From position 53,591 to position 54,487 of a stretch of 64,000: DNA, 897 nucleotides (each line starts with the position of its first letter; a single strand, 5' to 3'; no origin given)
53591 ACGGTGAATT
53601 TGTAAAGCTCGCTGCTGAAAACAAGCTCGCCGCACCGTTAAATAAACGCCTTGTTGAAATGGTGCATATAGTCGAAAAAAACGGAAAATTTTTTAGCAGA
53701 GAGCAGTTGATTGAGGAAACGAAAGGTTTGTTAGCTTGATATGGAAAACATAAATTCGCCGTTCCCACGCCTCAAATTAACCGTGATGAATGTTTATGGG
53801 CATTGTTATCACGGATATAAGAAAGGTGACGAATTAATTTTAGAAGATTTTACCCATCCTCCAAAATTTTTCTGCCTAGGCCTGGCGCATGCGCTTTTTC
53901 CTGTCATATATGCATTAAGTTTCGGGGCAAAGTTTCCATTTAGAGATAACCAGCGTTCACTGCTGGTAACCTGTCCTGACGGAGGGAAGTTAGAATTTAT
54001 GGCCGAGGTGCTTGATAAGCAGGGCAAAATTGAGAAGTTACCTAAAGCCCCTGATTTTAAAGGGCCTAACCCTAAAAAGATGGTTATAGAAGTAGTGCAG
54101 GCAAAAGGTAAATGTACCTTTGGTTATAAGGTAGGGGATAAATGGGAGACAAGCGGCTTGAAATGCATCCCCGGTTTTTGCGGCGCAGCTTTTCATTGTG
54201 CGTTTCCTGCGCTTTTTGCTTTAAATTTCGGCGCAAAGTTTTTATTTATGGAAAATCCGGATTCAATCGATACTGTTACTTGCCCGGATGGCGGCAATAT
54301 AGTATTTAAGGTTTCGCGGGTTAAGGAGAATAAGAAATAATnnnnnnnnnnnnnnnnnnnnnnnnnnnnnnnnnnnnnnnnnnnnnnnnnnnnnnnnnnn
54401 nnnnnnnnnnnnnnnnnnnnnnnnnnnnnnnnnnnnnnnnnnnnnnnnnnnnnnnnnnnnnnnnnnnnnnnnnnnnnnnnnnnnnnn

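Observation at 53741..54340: Fused tandem TIGR04076-like Cys/His-rich domains at the head of the PKS cluster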

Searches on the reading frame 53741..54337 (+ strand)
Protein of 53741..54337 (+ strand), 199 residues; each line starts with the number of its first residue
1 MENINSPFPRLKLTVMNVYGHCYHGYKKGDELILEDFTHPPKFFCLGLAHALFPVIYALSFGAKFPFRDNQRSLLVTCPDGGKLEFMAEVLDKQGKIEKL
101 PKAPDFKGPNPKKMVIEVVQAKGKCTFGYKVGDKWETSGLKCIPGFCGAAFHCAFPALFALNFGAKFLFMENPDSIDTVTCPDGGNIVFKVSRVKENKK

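Call 3: search_protein_families(library=ncbifam, proteins=[window:53741-54337:+], max_evalue=0.01)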
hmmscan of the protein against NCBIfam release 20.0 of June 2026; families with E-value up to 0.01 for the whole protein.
window:53741-54337:+ (199 aa): 1 family
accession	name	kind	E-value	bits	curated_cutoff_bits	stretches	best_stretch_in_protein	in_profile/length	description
TIGR04076.1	TIGR04076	subfamily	5.1e-29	100.7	33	2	112-195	2-90/91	TIGR04076 family protein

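Call 4: search_protein_families(library=pfam, proteins=[window:53741-54337:+], max_evalue=0.01)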
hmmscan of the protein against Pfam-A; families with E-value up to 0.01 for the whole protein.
window:53741-54337:+ (199 aa): 0 families

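Call 9: search_solved_structures(query=window:53741-54337:+, max_evalue=10, show_alignments=2)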
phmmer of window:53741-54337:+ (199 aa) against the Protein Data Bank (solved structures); distinct sequences matched with E-value up to 10: 0.

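Call 11: find_homologous_proteins(query=window:53741-54337:+, max_evalue=0.001)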
Query window:53741-54337:+ (199 aa): 840 proteins with E <= 0.001 among 879 candidates; the best 120 are listed.
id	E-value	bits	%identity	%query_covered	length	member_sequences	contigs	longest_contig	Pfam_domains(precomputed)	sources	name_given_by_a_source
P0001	3.0e-135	467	100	100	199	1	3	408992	-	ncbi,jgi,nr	ncbi:MAG: TIGR04076 family protein [Candidatus Omnitrophota bacterium]|jgi:uncharacterized repeat pr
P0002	5.7e-122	423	88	100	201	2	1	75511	-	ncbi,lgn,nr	ncbi:MAG: TIGR04076 family protein [Candidatus Omnitrophica bacterium]|nr:TIGR04076 family protein [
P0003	9.4e-119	413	87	99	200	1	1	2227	-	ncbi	-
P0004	1.8e-118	412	86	100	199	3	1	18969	-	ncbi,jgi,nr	ncbi:MAG: TIGR04076 family protein [Candidatus Omnitrophica bacterium]|jgi:uncharacterized repeat pr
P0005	2.7e-118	411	86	99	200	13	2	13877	-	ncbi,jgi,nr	ncbi:MAG: TIGR04076 family protein [Candidatus Omnitrophica bacterium]|jgi:uncharacterized repeat pr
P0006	5.2e-118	410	87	99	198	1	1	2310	-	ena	-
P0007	1.8e-117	409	86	99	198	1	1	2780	-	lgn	-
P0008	2.5e-117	408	86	99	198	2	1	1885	-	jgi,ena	-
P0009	2.6e-117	408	86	98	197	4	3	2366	-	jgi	jgi:uncharacterized repeat protein (TIGR04076 family)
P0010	2.7e-117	408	87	99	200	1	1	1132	-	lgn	-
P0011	4.3e-117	407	86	100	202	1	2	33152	-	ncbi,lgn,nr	ncbi:MAG: TIGR04076 family protein [Candidatus Omnitrophica bacterium]|nr:TIGR04076 family protein [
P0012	7.4e-117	407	85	99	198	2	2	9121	-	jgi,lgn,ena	-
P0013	1.0e-116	406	86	100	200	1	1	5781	-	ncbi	-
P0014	1.2e-116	406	86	100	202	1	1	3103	-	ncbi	-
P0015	1.3e-116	406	84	100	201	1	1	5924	-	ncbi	-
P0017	2.1e-116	405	85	100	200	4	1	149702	-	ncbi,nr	ncbi:MAG: TIGR04076 family protein [Candidatus Omnitrophica bacterium]|nr:TIGR04076 family protein [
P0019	2.7e-116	405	84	99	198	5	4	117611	-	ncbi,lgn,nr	ncbi:MAG: TIGR04076 family protein [Candidatus Omnitrophica bacterium]|nr:TIGR04076 family protein [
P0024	4.2e-116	404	86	97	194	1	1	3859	-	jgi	jgi:uncharacterized repeat protein (TIGR04076 family)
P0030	1.2e-115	403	85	98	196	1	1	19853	-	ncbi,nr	ncbi:MAG: TIGR04076 family protein [Candidatus Omnitrophota bacterium]|nr:TIGR04076 family protein [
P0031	1.2e-115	403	84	99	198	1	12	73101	-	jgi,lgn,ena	jgi:uncharacterized repeat protein (TIGR04076 family)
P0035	1.5e-115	402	85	97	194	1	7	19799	-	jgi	jgi:uncharacterized repeat protein (TIGR04076 family)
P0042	4.5e-115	401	85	100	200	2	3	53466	-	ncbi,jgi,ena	ncbi:MAG: TIGR04076 family protein [Candidatus Omnitrophota bacterium]|jgi:uncharacterized repeat pr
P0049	7.7e-115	400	85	97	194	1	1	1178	-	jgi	jgi:uncharacterized repeat protein (TIGR04076 family)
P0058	1.6e-114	399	84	98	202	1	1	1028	-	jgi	jgi:uncharacterized repeat protein (TIGR04076 family)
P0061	2.0e-114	399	78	100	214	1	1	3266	-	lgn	-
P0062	2.2e-114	398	83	100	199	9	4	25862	-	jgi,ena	jgi:uncharacterized repeat protein (TIGR04076 family)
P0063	2.2e-114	398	84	98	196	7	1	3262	-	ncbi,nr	ncbi:MAG: TIGR04076 family protein [Candidatus Omnitrophica bacterium]|nr:TIGR04076 family protein [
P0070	2.7e-114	398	84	100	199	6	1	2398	-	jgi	jgi:uncharacterized repeat protein (TIGR04076 family)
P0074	3.7e-114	398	83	98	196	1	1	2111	-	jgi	jgi:uncharacterized repeat protein (TIGR04076 family)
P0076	5.2e-114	397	83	99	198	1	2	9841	-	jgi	jgi:uncharacterized repeat protein (TIGR04076 family)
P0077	5.4e-114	397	84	98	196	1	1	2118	-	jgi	jgi:uncharacterized repeat protein (TIGR04076 family)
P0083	6.9e-114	397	83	99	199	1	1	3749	-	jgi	jgi:uncharacterized repeat protein (TIGR04076 family)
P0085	7.2e-114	397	84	98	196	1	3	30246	-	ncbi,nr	ncbi:MAG: TIGR04076 family protein [Candidatus Omnitrophica bacterium]|nr:TIGR04076 family protein [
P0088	9.1e-114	396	84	99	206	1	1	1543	-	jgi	jgi:uncharacterized repeat protein (TIGR04076 family)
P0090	1.3e-113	396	84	98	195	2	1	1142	-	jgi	jgi:uncharacterized repeat protein (TIGR04076 family)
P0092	1.3e-113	396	82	100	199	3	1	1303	-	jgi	jgi:uncharacterized repeat protein (TIGR04076 family)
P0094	1.4e-113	396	83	98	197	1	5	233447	-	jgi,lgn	-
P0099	2.1e-113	395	84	98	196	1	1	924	-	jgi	jgi:uncharacterized repeat protein (TIGR04076 family)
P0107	3.8e-113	394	82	98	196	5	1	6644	-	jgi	jgi:uncharacterized repeat protein (TIGR04076 family)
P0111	5.4e-113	394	84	98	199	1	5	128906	-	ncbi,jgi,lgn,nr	ncbi:MAG: TIGR04076 family protein [Candidatus Omnitrophica bacterium]|nr:TIGR04076 family protein [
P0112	5.8e-113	394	86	97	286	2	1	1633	PF08546.18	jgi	jgi:uncharacterized repeat protein (TIGR04076 family)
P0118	8.6e-113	393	84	100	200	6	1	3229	-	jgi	jgi:uncharacterized repeat protein (TIGR04076 family)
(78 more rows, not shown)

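Call 19: search_protein_representatives(protein=window:53741-54337:+)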
Query: 199 residues. Proteins with E-value up to 0.001 (for the whole library): 304; up to 1e-10: 38; up to 1e-30: 12. The best 150 are listed.
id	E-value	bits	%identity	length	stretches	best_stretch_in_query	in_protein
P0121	3.3e-67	242.6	54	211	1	6-196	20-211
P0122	9.6e-62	224.8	51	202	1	5-198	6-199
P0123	2.5e-60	220.2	74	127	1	3-126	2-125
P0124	2.2e-54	200.7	48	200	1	6-194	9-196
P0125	1.8e-48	181.5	71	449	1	2-109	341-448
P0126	5.2e-47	176.7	45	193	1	6-194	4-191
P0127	5.5e-44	166.8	58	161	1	7-152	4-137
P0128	1.0e-43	165.9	74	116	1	4-97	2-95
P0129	1.8e-43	165.1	81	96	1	1-89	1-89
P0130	3.6e-32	128.2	89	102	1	111-173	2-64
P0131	3.0e-31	125.2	74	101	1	2-79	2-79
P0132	3.7e-31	124.9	77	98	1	1-70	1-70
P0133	1.4e-30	122.9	54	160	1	79-194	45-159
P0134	4.9e-27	111.4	56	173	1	4-89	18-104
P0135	1.1e-25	107.0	51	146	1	6-99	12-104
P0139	6.8e-15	71.7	27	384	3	13-193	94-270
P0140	1.9e-14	70.2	29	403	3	41-187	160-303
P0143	1.4e-13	67.4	43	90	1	116-195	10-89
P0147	4.0e-13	65.9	35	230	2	114-185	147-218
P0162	5.1e-10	55.8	43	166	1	115-197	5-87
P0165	7.2e-10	55.3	44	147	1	113-195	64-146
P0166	7.5e-10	55.2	31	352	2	11-96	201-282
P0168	1.1e-09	54.7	39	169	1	111-197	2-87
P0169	1.3e-09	54.5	31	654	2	7-196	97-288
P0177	4.8e-09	52.6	33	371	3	20-175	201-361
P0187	4.0e-08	49.6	42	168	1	112-193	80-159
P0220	4.2e-07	46.3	33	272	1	100-194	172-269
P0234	9.1e-07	45.2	49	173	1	79-135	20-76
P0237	9.9e-07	45.1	39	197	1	114-194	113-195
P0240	1.1e-06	44.9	32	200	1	65-194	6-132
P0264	4.8e-06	42.8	34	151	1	102-196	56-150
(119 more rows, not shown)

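Call 22: search_protein_families(library=pfam, proteins=[P0169, P0220, P0139, P0140, P0147, P0166, P0177, P0125, P0121, P0143], max_evalue=0.01)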
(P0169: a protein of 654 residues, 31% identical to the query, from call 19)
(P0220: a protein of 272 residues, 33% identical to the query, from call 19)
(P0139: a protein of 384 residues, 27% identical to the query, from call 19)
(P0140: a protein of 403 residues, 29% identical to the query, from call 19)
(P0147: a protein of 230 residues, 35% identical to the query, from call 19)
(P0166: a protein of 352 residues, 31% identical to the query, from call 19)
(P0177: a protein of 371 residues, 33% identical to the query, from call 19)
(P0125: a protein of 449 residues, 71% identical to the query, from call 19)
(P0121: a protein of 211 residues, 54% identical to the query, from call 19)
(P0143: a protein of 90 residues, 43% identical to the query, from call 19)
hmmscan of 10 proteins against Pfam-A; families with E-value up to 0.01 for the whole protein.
P0169 (654 aa): 10 families
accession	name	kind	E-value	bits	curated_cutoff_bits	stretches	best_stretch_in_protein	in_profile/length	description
PF04015.17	DUF362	-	3.4e-46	158.3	24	1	326-517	1-199/200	Domain of unknown function (DUF362)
PF00037.32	Fer4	-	2.4e-09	37.1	21.1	1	634-652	6-24/24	4Fe-4S binding domain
PF12837.12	Fer4_6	-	1.8e-07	31.2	25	1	633-651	6-24/24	4Fe-4S binding domain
PF13187.11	Fer4_9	-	5.7e-06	26.7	27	1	606-650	2-51/52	4Fe-4S dicluster domain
PF13237.11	Fer4_10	-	1.3e-05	25.5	25.5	1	600-647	3-53/53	4Fe-4S dicluster domain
PF13484.11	Fer4_16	-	1.6e-05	26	30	0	636-653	2-19/66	4Fe-4S double cluster binding domain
PF12838.12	Fer4_7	-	1.9e-05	25.5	27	1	606-650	2-52/52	4Fe-4S dicluster domain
PF14697.11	Fer4_21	-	0.00024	21.6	35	1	601-649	3-55/59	4Fe-4S dicluster domain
PF12797.12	Fer4_2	-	0.0022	18.3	24.5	0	633-648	7-22/22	4Fe-4S binding domain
PF12800.12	Fer4_4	-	0.0042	17.8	24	0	634-649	2-17/17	4Fe-4S binding domain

P0220 (272 aa): 1 family
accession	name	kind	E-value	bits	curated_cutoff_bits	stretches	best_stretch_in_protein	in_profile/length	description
PF01613.24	Flavin_Reduct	-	3.1e-40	138.2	27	1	25-167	3-149/153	Flavin reductase like domain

P0139 (384 aa): 0 families

P0140 (403 aa): 0 families

P0147 (230 aa): 0 families

P0166 (352 aa): 0 families

P0177 (371 aa): 0 families

P0125 (449 aa): 6 families
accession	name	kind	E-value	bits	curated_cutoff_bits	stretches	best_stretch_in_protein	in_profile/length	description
PF02558.23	ApbA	-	3.2e-30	105.2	22.2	1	2-145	1-147/150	Ketopantoate reductase PanE/ApbA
PF08546.17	ApbA_C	-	5.9e-19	69.1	22.7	1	172-314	1-125/125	Ketopantoate reductase PanE/ApbA C terminal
PF03807.23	F420_oxidored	-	0.00015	22.8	21.6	1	2-97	2-91/94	NADP oxidoreductase coenzyme F420-dependent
PF01488.26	Shikimate_DH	-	0.0025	18.3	24.3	1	2-47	15-59/138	Shikimate / quinate 5-dehydrogenase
PF01210.29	NAD_Gly3P_dh_N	-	0.003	18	23.1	0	2-103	2-108/158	NAD-dependent glycerol-3-phosphate dehydrogenase N-terminus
PF01266.30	DAO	-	0.0091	16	27.9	0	2-32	2-32/353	FAD dependent oxidoreductase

P0121 (211 aa): 0 families

P0143 (90 aa): 0 families

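Call 24: find_homologous_proteins(query=A1, max_evalue=0.001)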
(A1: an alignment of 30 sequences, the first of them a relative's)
Query A1 (30 sequences) (90 aa, profile of the alignment): 128 proteins with E <= 0.001 among 240 candidates; the best 120 are listed.
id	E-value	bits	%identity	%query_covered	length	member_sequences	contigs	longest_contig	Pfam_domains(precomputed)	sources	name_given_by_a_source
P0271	7.3e-30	121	33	88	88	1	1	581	-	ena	-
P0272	1.8e-29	120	38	89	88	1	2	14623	-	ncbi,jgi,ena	-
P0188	9.9e-29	117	27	99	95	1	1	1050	-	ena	-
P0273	7.9e-28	114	38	88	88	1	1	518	-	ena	-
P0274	1.9e-27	113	29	93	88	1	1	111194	-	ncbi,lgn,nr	ncbi:MAG: TIGR04076 family protein [Chloroflexi bacterium]|nr:TIGR04076 family protein [Chloroflexot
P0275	4.3e-27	112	34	89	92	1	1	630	-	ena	-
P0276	4.5e-27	112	33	88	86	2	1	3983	-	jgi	jgi:uncharacterized repeat protein (TIGR04076 family)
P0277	1.3e-26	110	35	90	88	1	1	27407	-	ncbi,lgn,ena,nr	ncbi:MAG: hypothetical protein HW402_743 [Dehalococcoidales bacterium]|nr:hypothetical protein [Deha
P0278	1.5e-26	110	37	90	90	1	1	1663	-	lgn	-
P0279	1.9e-26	110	42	87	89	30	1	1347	-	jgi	-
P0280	2.1e-26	110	39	87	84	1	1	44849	-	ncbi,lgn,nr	ncbi:MAG: TIGR04076 family protein [Dehalococcoidales bacterium]|nr:TIGR04076 family protein [Dehalo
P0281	2.1e-26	110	36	98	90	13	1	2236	-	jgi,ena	jgi:uncharacterized repeat protein (TIGR04076 family)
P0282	2.5e-26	109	37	86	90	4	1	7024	-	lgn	-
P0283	3.1e-26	109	39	87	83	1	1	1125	-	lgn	-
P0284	3.2e-26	109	37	86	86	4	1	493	-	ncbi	-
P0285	4.1e-26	109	43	87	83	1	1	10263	-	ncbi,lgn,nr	ncbi:MAG: TIGR04076 family protein [Dehalococcoidales bacterium]|nr:TIGR04076 family protein [Dehalo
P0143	4.3e-26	109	100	100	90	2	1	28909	-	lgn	-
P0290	1.0e-25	107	38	86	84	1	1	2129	-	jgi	jgi:uncharacterized repeat protein (TIGR04076 family)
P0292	1.2e-25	107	38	86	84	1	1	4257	-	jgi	jgi:uncharacterized repeat protein (TIGR04076 family)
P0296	1.7e-25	107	33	89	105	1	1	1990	-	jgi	jgi:uncharacterized repeat protein (TIGR04076 family)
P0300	2.8e-25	106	40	88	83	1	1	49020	-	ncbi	ncbi:TIGR04076 family protein [Chloroflexota bacterium]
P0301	3.0e-25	106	33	89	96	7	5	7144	-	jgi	jgi:uncharacterized repeat protein (TIGR04076 family)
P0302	3.1e-25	106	30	89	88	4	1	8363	-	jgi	jgi:uncharacterized repeat protein (TIGR04076 family)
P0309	4.8e-25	105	39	84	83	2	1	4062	-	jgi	jgi:uncharacterized repeat protein (TIGR04076 family)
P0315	6.4e-25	105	37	87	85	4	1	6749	-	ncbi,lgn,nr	ncbi:MAG: TIGR04076 family protein [Chloroflexota bacterium]|nr:TIGR04076 family protein [Chloroflex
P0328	1.6e-24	104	38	84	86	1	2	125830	-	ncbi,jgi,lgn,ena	-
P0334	4.6e-24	102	37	86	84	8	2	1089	-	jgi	jgi:uncharacterized repeat protein (TIGR04076 family)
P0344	2.4e-23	100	36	91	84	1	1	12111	-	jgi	jgi:uncharacterized repeat protein (TIGR04076 family)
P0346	4.0e-23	99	35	87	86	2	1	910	-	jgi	jgi:uncharacterized repeat protein (TIGR04076 family)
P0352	1.1e-22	98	42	84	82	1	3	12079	-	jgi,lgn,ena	jgi:uncharacterized repeat protein (TIGR04076 family)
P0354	7.5e-22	95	37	87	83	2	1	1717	-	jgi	jgi:uncharacterized repeat protein (TIGR04076 family)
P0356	3.7e-21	93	29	90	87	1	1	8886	-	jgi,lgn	jgi:uncharacterized repeat protein (TIGR04076 family)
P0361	8.2e-21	92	27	89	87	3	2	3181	-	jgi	jgi:uncharacterized repeat protein (TIGR04076 family)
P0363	1.2e-20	91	36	94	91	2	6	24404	-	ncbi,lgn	ncbi:MAG TPA: TIGR04076 family protein [Anaeromyxobacter sp.]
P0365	4.7e-20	89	32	86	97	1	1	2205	-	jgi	jgi:uncharacterized repeat protein (TIGR04076 family)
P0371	3.5e-19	87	34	96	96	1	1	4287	-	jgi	jgi:uncharacterized repeat protein (TIGR04076 family)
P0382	1.2e-16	78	30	73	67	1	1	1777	-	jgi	jgi:uncharacterized repeat protein (TIGR04076 family)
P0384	6.0e-14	70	32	91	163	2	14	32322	-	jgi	jgi:uncharacterized repeat protein (TIGR04076 family)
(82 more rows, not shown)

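Call 27: find_encoding_contigs(protein=P0001, flank=10000, max_places=3)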
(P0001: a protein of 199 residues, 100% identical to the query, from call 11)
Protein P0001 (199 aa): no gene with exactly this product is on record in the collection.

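Call 28: find_encoding_contigs(protein=P0094, flank=10000, max_places=2)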
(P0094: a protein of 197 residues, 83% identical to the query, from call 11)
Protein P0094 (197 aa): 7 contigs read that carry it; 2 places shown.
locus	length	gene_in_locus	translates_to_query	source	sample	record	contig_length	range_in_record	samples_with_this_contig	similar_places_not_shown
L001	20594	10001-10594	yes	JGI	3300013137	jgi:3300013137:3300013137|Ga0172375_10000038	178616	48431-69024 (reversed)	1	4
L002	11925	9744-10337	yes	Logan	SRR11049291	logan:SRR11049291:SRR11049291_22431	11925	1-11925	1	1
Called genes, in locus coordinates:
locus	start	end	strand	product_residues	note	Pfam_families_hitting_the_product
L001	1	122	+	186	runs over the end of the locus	PF01227:GTP_cyclohydroI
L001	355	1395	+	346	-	PF04055:Radical_SAM, PF13186:SPASM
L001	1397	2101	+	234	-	PF00535:Glycos_transf_2, PF13641:Glyco_tranf_2_3 (weak)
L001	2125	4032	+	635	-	PF13231:PMT_2 (weak), PF00515:TPR_1, PF07719:TPR_2, PF13424:TPR_12, PF13414:TPR_11, PF13424:TPR_12, PF00515:TPR_1, PF13432:TPR_16, +24 more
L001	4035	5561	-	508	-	PF13541:ChlI, PF01078:Mg_chelatase, PF07728:AAA_5, PF13335:Mg_chelatase_C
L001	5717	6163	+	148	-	PF02681:DUF212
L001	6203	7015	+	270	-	PF01476:LysM, PF03734:YkuD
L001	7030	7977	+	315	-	PF03255:ACCA, PF01039:Carboxyl_trans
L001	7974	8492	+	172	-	PF03551:PadR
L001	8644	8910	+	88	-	-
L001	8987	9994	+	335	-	PF02558:ApbA, PF08546:ApbA_C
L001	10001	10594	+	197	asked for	-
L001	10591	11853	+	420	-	PF00109:ketoacyl-synt, PF02801:Ketoacyl-synt_C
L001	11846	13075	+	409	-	PF00109:ketoacyl-synt, PF02801:Ketoacyl-synt_C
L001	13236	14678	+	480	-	PF02310:B12-binding, PF04055:Radical_SAM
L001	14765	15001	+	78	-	PF00550:PP-binding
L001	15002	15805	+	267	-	PF04199:Cyclase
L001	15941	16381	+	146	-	PF10604:Polyketide_cyc2, PF03364:Polyketide_cyc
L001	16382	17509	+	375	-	PF00083:Sugar_tr (weak), PF07690:MFS_1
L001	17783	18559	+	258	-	PF00106:adh_short, PF08659:KR, PF23441:SDR (weak), PF13561:adh_short_C2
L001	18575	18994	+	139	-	-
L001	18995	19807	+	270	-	PF00561:Abhydrolase_1 (weak), PF12146:Hydrolase_4 (weak)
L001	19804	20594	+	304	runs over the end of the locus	PF04909:Amidohydro_2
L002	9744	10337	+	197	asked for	-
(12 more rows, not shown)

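Call 29: find_encoding_contigs(protein=P0061, flank=10000, max_places=2)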
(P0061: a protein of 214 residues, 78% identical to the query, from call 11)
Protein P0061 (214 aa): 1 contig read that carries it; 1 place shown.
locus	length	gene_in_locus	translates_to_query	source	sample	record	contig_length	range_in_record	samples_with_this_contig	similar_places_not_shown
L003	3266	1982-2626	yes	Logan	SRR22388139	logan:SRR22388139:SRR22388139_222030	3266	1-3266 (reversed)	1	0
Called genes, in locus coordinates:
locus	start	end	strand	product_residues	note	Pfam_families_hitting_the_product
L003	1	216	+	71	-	?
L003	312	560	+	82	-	-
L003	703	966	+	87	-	PF08369:PCP_red (weak), PF11084:DUF2621 (weak)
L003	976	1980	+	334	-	PF02558:ApbA, PF03807:F420_oxidored (faint), PF08546:ApbA_C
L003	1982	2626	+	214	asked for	-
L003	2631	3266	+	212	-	?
